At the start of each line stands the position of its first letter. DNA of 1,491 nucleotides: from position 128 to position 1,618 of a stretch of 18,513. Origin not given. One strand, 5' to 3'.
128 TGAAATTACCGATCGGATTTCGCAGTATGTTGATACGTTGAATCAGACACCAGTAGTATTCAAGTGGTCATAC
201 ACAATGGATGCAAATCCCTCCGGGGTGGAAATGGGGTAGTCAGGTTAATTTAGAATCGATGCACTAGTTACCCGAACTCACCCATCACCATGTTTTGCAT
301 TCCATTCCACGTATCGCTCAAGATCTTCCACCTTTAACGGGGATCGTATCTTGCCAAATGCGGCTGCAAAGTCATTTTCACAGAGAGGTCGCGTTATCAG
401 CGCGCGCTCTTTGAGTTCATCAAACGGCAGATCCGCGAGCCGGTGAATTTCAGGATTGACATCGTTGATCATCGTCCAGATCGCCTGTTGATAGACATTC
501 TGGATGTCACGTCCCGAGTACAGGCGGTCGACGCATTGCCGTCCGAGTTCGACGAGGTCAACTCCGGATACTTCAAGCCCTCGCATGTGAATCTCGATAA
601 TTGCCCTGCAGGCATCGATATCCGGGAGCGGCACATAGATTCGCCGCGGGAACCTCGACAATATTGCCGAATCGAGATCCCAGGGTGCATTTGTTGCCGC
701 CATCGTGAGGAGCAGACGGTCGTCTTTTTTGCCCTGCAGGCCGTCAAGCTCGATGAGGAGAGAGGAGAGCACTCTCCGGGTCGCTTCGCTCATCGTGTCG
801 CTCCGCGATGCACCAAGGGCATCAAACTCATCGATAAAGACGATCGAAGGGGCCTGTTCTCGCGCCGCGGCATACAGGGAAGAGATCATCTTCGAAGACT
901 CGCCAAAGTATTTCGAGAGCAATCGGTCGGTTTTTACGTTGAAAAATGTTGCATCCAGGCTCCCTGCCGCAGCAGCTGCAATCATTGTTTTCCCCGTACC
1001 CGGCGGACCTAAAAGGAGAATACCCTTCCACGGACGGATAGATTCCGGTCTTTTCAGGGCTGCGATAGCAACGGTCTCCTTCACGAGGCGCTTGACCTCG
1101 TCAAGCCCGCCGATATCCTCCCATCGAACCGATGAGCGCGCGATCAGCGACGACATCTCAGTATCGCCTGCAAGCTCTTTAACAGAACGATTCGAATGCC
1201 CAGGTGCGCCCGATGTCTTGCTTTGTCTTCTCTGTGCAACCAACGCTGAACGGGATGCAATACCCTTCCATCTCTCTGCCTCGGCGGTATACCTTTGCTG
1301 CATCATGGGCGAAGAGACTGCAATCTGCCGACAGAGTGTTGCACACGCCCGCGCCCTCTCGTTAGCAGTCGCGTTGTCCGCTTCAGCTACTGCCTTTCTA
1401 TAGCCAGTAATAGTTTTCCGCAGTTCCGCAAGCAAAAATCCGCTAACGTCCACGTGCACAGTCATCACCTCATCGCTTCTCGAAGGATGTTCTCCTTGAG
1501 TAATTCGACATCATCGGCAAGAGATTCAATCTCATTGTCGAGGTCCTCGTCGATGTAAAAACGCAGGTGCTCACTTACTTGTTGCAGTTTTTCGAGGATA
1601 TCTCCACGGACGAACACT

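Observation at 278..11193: IS-bracketed island encoding a candidate ESCRT-III / Vps4 / SPFH membrane-remodelling module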

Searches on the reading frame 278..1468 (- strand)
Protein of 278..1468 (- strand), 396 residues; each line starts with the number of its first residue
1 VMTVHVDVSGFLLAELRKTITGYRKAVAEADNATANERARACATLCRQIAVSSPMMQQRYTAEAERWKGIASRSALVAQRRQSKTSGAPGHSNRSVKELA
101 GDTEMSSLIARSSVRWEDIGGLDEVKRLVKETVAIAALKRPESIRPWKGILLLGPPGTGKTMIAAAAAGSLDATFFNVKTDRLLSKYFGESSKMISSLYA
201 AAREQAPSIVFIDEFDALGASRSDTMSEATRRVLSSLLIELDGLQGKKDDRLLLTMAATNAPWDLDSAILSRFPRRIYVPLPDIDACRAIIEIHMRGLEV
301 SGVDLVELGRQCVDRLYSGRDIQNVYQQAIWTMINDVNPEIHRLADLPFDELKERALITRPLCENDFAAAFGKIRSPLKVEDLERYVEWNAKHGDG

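Call 4: search_protein_families(library=pfam, proteins=[window:278-1468:-], max_evalue=0.1)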
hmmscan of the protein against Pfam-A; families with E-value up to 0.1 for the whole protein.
window:278-1468:- (396 aa): 19 families
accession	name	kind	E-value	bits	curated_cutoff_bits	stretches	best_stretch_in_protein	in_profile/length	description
PF00004.35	AAA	-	5e-36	124.5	21.2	1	150-281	1-131/131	ATPase family associated with various cellular activities (AAA)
PF13191.12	AAA_16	-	3.7e-06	28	32.6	1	136-183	14-63/167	AAA ATPase domain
PF07728.20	AAA_5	-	4.7e-06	27.1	22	1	150-273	2-139/139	AAA domain (dynein-related subfamily)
PF13401.12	AAA_22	-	0.00015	22.5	27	1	150-184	8-33/130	AAA domain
PF25199.1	nSTAND_NTPase5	-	0.00041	20.6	34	1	114-232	9-122/145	Novel STAND NTPase 5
PF20720.3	nSTAND3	-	0.00054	20.1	27.2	1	150-256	20-110/155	Novel STAND NTPase 3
PF05496.18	RuvB_N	-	0.00072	19.8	27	1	120-226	10-104/159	Holliday junction DNA helicase RuvB P-loop domain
PF13671.12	AAA_33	-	0.0013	19.4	27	1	150-202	2-51/143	AAA domain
PF09336.16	Vps4_C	-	0.0019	18.6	21.3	1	350-394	17-61/61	Vps4 C terminal oligomerisation domain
PF01695.23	IstB_IS21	-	0.0035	17.3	24.1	1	135-169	80-114/238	IstB-like ATP binding protein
PF01078.27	Mg_chelatase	-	0.006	16.4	20.3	1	150-169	25-44/207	Magnesium chelatase, subunit ChlI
PF13481.12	AAA_25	-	0.015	15.4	27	0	150-168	36-54/195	AAA domain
PF07724.20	AAA_2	-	0.016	15.7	27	1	149-216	5-85/166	AAA domain (Cdc48 subfamily)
PF13173.12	AAA_14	-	0.016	15.6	27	1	150-216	5-72/129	AAA domain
PF24883.2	NPHP3_N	-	0.018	15.7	24.8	0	151-193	26-63/164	Nephrocystin 3, N-terminal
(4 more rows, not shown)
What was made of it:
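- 278..1465 (-): Vps4-like AAA+ ATPase, 395 aa (WP_303714669.1). It has a MIT-like three-helix N-terminus (residues ~7-83), a disordered linker, one AAA cassette and a C-terminal Vps4_C-type helix. Pfam AAA 5e-36 and Vps4_C 18.6 bits (call 4).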

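Call 6: search_protein_families(library=ncbifam, proteins=[window:278-1468:-], max_evalue=0.1)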
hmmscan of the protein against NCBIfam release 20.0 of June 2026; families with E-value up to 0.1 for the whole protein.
window:278-1468:- (396 aa): 33 families (the best 25 are shown)
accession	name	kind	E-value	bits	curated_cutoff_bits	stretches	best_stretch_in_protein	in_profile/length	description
NF003069.1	PRK03992.1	subfamily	4.6e-53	180.7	500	1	107-341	121-360/379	proteasome-activating nucleotidase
TIGR01243.1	CDC48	subfamily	5.8e-52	177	802.65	1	108-390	444-726/733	CDC48 family AAA ATPase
NF041006.2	cell_div_CdvC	equivalog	4e-51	174.1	650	1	106-338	92-327/370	cell division protein CdvC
TIGR01242.2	TIGR01242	subfamily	1.4e-49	169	500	1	108-337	105-339/362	proteasome-activating nucleotidase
NF047747.1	PrtsmActNtasePan2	equivalog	3.7e-44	151.6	700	1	109-340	143-379/397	proteasome-activating nucleotidase Pan2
NF047748.1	PrtsmActNtasePan1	equivalog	6.9e-42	143.9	750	1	111-341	142-377/405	proteasome-activating nucleotidase Pan1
TIGR01241.2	FtsH_fam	equivalog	1.4e-40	139.7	600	1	110-329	155-378/598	ATP-dependent zinc metalloprotease FtsH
NF042959.1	IteA_antiphage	equivalog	2e-31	109.5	510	1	148-336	126-307/367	anti-phage ATPase IteA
NF008004.0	PRK10733.1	equivalog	2.3e-28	98.6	1008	1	116-329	151-368/644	ATP-dependent zinc metalloprotease FtsH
TIGR03689.1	pup_AAA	equivalog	2.9e-27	95.6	504.75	1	112-296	177-379/512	proteasome ATPase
TIGR03922.1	T7SS_EccA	equivalog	2.6e-08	32.9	466.65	1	103-242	262-411/557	type VII secretion AAA-ATPase EccA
NF003229.0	PRK04195.1-5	equivalog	3.8e-05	22.6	280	1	139-220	39-117/413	replication factor C large subunit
TIGR00635.1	ruvB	equivalog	0.0001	21.5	299.05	1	119-227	6-102/305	Holliday junction branch migration DNA helicase RuvB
NF003745.1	PRK05342.1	equivalog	0.00012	21.1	359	1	149-231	111-197/418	ATP-dependent Clp protease ATP-binding subunit ClpX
TIGR00763.1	lon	equivalog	0.00012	20.7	608.05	1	118-178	327-384/795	endopeptidase La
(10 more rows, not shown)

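Call 7: search_protein_families(library=padloc, proteins=[window:278-1468:-], max_evalue=0.1)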
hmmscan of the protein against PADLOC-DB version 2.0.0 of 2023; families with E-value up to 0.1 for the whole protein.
window:278-1468:- (396 aa): 9 families
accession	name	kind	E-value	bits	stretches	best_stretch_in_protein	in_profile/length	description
PDLC02196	IetA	-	2.4e-33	114.1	1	124-340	100-308/374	-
PDLC04232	IetA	-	7e-33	112.4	1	59-295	37-259/330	-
PDLC02195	IetA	-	1e-29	102.1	1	124-334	115-317/395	-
PDLC04231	IetA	-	4.9e-25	86.8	1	124-291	95-256/262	-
PDLC00915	TRIP13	-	2.9e-20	70.9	1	116-298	28-227/302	TRIP13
PDLC00914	TRIP13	-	3.2e-09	34.6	1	150-311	74-247/302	TRIP13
PDLC04140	mad8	-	0.0078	13.8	0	150-172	30-52/314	mads_8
PDLC03838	DolB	-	0.0079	13.5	1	150-217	169-240/375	-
PDLC03920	MkoA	-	0.044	10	1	150-167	634-651/1112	-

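Call 8: search_solved_structures(query=window:278-1468:-, max_evalue=1e-10)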
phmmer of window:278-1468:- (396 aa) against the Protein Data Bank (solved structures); distinct sequences matched with E-value up to 1e-10: 266 (the best 60 are shown).
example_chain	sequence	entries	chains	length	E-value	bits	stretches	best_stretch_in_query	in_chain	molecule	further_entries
5g4g_A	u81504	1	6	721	3.3e-80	273.2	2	108-340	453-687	VCP-LIKE ATPASE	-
5g4f_A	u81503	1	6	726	3.3e-80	273.2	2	108-340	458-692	VCP-LIKE ATPASE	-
5vc7_A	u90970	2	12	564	6.9e-80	272.2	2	108-341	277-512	VCP-like ATPase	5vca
6oaa_B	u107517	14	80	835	1.1e-75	258.3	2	108-344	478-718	Cell division control protein 48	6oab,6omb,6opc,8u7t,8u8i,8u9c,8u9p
8dar_A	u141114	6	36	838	1.2e-75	258.3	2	108-344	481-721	Cell division control protein 48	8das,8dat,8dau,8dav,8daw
6oa9_A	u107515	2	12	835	2.9e-75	257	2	108-344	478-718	Cell division control protein 48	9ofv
6chs_H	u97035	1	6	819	3.1e-73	250.3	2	109-341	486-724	Putative cell division control protein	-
5c18_A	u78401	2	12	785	5.6e-72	246.1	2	109-348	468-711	Transitional endoplasmic reticulum ATPase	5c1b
7wub_D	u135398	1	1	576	7.9e-72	245.7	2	109-343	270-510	Transitional endoplasmic reticulum ATPase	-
5c19_A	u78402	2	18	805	8.3e-72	245.6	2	109-344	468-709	Transitional endoplasmic reticulum ATPase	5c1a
7rlj_A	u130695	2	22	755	8.9e-72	245.5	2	109-343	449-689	Transitional endoplasmic reticulum ATPase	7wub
7wub_C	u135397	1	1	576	9.3e-72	245.4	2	109-343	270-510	Transitional endoplasmic reticulum ATPase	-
8yka_A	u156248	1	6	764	9.3e-72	245.4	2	109-343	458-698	Transitional endoplasmic reticulum ATPase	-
7y4w_A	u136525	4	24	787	1e-71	245.3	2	109-343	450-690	Transitional endoplasmic reticulum ATPase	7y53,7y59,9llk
7mdm_B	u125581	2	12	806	1.1e-71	245.2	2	109-343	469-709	Transitional endoplasmic reticulum ATPase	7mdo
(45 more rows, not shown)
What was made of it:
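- Full-length single-domain alignment to katanin p60 (193.7 bits, through the C-terminus) and to Vps4B (184.5 bits) (call 8). The highest summed PDB scores are to VAT/CDC48/p97 (call 8). As a single domain, katanin and Vps4B align over the whole length including the C-terminal helix (call 8).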

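Call 35: list_cluster_members(proteins=[L016:139-1344:-, P0062, L016:2681-3256:+, L016:3256-5103:+, L016:5291-6208:+, window:278-1465:-, window:4158-4679:-, window:5447-6097:+, window:6094-7989:+, window:8082-8966:+])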
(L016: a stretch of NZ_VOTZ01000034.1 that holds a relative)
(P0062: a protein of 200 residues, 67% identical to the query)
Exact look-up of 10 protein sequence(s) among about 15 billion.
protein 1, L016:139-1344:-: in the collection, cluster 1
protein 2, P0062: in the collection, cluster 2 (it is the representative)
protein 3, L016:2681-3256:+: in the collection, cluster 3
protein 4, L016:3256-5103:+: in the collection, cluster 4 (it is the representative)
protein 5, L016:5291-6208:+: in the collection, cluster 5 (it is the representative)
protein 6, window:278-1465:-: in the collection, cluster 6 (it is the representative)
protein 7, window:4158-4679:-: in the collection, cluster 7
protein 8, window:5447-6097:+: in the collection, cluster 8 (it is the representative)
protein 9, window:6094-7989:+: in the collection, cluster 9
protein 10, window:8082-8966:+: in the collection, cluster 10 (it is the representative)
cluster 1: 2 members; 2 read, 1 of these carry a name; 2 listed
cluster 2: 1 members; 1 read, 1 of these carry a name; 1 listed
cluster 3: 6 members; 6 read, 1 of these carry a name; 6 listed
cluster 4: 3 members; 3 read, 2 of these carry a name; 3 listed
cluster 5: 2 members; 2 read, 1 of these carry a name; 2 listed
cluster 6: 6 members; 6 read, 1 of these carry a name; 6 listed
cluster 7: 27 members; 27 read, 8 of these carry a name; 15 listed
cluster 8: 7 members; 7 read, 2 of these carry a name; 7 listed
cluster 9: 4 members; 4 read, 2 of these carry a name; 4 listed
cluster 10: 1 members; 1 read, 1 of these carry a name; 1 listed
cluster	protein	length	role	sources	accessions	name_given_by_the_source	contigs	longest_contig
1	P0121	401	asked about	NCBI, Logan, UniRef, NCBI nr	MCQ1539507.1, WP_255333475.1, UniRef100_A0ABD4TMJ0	ATP-binding protein [Methanocalculus taiwanensis] | ATP-binding protein n=1 Tax=Methanocalculus taiwanensis TaxID=106207 ...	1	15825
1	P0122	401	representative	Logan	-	-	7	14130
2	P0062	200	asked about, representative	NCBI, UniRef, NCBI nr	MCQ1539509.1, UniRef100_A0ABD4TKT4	chromosome assembly protein [Methanocalculus taiwanensis] | Chromosome assembly protein n=2 Tax=Methanocalculus taiwanensis TaxID=106207 ...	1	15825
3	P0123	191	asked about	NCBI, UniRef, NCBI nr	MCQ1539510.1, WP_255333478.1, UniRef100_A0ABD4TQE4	hypothetical protein FTO68_11030 [Methanocalculus taiwanensis] | PspA/IM30 family protein n=1 Tax=Methanocalculus taiwanensis TaxID=106207 ... | hypothetical protein [Methanocalculus taiwanensis]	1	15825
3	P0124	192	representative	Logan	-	-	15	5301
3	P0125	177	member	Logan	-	-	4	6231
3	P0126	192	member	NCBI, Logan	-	-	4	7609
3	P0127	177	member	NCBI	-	-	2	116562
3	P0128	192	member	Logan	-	-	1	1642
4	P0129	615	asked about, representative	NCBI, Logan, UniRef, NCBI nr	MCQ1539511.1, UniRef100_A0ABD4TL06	zinc-ribbon domain-containing protein [Methanocalculus taiwanensis] | Zinc-ribbon domain-containing protein n=2 Tax=Methanocalculus taiwanensis TaxID=106207 ...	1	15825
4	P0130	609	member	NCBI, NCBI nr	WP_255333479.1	double zinc ribbon domain-containing protein [Methanocalculus taiwanensis] | zinc ribbon domain-containing protein [Methanocalculus taiwanensis]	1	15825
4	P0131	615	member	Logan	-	-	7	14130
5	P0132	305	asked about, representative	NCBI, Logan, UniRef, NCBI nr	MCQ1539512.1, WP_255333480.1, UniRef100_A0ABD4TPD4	zinc ribbon domain-containing protein [Methanocalculus taiwanensis] | Zinc ribbon domain-containing protein n=1 Tax=Methanocalculus taiwanensis TaxID=106207 ...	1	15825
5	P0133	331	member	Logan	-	-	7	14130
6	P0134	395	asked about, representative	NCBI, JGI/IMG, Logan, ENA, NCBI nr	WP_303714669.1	ATPases of the AAA+ class | ATP-binding protein [Methanoculleus marisnigri]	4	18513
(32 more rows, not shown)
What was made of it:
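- UniRef names the Methanocalculus CC2 orthologue 'PspA/IM30 family protein' (call 35).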

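Call 39: search_protein_families(library=pfam, alignment_id=A2, max_evalue=0.01)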
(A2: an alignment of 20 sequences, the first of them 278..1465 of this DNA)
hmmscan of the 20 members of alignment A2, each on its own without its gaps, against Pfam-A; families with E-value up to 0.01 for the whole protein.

A. member 1, window:278-1465:- (395 aa): 11 families
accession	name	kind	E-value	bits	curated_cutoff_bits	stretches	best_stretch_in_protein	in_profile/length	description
PF00004.35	AAA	-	5e-36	124.5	21.2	1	149-280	1-131/131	ATPase family associated with various cellular activities (AAA)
PF13191.12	AAA_16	-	3.7e-06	28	32.6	1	135-182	14-63/167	AAA ATPase domain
PF07728.20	AAA_5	-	4.7e-06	27.1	22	1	149-272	2-139/139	AAA domain (dynein-related subfamily)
PF13401.12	AAA_22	-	0.00015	22.5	27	0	149-183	8-33/130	AAA domain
PF25199.1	nSTAND_NTPase5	-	0.00041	20.6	34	1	113-231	9-122/145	Novel STAND NTPase 5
PF20720.3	nSTAND3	-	0.00053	20.1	27.2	1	149-255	20-110/155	Novel STAND NTPase 3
PF05496.18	RuvB_N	-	0.00071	19.8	27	1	119-225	10-104/159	Holliday junction DNA helicase RuvB P-loop domain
PF13671.12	AAA_33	-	0.0013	19.5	27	0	149-201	2-51/143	AAA domain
PF09336.16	Vps4_C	-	0.0019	18.6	21.3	1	349-393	17-61/61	Vps4 C terminal oligomerisation domain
PF01695.23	IstB_IS21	-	0.0035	17.3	24.1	1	134-168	80-114/238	IstB-like ATP binding protein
PF01078.27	Mg_chelatase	-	0.006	16.4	20.3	0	149-168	25-44/207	Magnesium chelatase, subunit ChlI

B. families by the number of members that match (of 20 scanned): 20 families
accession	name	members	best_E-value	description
PF00004.35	AAA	20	2.7e-38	ATPase family associated with various cellular activities (AAA)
PF13191.12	AAA_16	20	5.7e-07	AAA ATPase domain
PF13401.12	AAA_22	20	2.5e-06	AAA domain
PF07728.20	AAA_5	20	4.7e-06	AAA domain (dynein-related subfamily)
PF05496.18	RuvB_N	20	0.00015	Holliday junction DNA helicase RuvB P-loop domain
PF09336.16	Vps4_C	18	4.1e-10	Vps4 C terminal oligomerisation domain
PF20720.3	nSTAND3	15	0.00041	Novel STAND NTPase 3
PF07724.20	AAA_2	9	0.00033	AAA domain (Cdc48 subfamily)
PF25199.1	nSTAND_NTPase5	8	0.00041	Novel STAND NTPase 5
PF24883.2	NPHP3_N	8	0.00049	Nephrocystin 3, N-terminal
PF01695.23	IstB_IS21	8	0.0035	IstB-like ATP binding protein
PF17862.7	AAA_lid_3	7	1e-05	AAA+ lid domain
PF06068.19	TIP49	7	0.001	TIP49 P-loop domain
PF01078.27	Mg_chelatase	6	0.0054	Magnesium chelatase, subunit ChlI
PF13671.12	AAA_33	5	0.0013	AAA domain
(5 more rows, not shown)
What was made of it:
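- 278..1465 (-): Vps4_C in 18/20 orthologues, best 4e-10 (call 39).
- On Vps4/CdvC (meiotic-clade AAA+ ATPase of ESCRT systems): However, 18 of 20 orthologues match at E<0.01, best 4.1e-10 (call 39).
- Vps4_C in 18/20 orthologues (call 39).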
